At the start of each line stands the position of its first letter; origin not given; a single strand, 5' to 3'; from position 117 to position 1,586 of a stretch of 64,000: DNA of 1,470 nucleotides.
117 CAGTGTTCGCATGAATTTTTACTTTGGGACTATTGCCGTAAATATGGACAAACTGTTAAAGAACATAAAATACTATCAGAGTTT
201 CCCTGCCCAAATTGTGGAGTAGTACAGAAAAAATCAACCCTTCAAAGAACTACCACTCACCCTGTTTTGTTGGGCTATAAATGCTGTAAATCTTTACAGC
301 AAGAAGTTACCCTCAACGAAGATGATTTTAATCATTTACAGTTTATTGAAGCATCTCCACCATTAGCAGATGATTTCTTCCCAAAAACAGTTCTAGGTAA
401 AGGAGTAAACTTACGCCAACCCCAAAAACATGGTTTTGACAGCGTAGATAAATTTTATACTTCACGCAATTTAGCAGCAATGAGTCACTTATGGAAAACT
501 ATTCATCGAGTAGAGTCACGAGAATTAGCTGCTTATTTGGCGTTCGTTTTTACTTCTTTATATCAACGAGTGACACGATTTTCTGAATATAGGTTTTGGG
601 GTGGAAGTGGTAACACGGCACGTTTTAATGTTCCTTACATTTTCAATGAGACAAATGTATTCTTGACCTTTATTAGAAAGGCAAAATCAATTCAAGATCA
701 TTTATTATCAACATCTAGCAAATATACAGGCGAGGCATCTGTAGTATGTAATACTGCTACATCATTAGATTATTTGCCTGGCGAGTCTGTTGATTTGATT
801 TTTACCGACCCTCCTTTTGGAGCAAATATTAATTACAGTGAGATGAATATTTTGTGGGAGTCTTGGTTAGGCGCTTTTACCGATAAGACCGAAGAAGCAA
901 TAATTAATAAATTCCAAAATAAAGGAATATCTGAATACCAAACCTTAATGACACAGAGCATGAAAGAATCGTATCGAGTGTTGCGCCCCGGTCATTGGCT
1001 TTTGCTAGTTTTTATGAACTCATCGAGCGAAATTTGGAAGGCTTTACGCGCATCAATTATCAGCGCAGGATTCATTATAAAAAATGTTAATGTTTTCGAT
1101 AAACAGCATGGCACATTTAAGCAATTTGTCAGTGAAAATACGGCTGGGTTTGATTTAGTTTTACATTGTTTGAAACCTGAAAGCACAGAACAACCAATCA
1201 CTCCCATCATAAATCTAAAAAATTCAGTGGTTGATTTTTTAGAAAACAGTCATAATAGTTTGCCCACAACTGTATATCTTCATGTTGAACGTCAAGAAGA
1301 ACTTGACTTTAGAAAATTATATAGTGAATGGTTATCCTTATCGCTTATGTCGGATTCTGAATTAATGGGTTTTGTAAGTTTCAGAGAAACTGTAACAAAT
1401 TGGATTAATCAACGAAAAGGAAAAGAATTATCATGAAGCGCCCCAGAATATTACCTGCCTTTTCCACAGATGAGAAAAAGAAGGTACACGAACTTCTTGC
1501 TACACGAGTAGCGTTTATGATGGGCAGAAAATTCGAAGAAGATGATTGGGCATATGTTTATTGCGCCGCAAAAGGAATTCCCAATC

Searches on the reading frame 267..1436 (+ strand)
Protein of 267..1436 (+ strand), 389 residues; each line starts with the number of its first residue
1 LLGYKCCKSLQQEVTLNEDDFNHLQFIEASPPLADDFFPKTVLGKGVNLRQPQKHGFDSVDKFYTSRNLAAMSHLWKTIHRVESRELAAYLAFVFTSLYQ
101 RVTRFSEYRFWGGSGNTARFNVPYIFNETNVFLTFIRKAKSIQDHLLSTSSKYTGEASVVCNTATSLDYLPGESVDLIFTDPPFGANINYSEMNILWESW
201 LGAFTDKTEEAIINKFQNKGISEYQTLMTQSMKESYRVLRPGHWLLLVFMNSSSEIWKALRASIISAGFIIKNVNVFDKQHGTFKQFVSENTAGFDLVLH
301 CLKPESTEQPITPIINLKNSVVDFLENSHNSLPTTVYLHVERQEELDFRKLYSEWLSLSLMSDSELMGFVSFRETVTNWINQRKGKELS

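Call 74: search_protein_families(library=pfam, proteins=[window:267-1436:+], max_evalue=0.0001)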
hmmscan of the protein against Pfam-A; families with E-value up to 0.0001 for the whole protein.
window:267-1436:+ (389 aa): 1 family
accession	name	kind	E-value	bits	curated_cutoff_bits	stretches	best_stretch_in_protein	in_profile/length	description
PF01555.25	N6_N4_Mtase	-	5.2e-09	36.8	26.7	1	175-329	1-132/221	DNA methylase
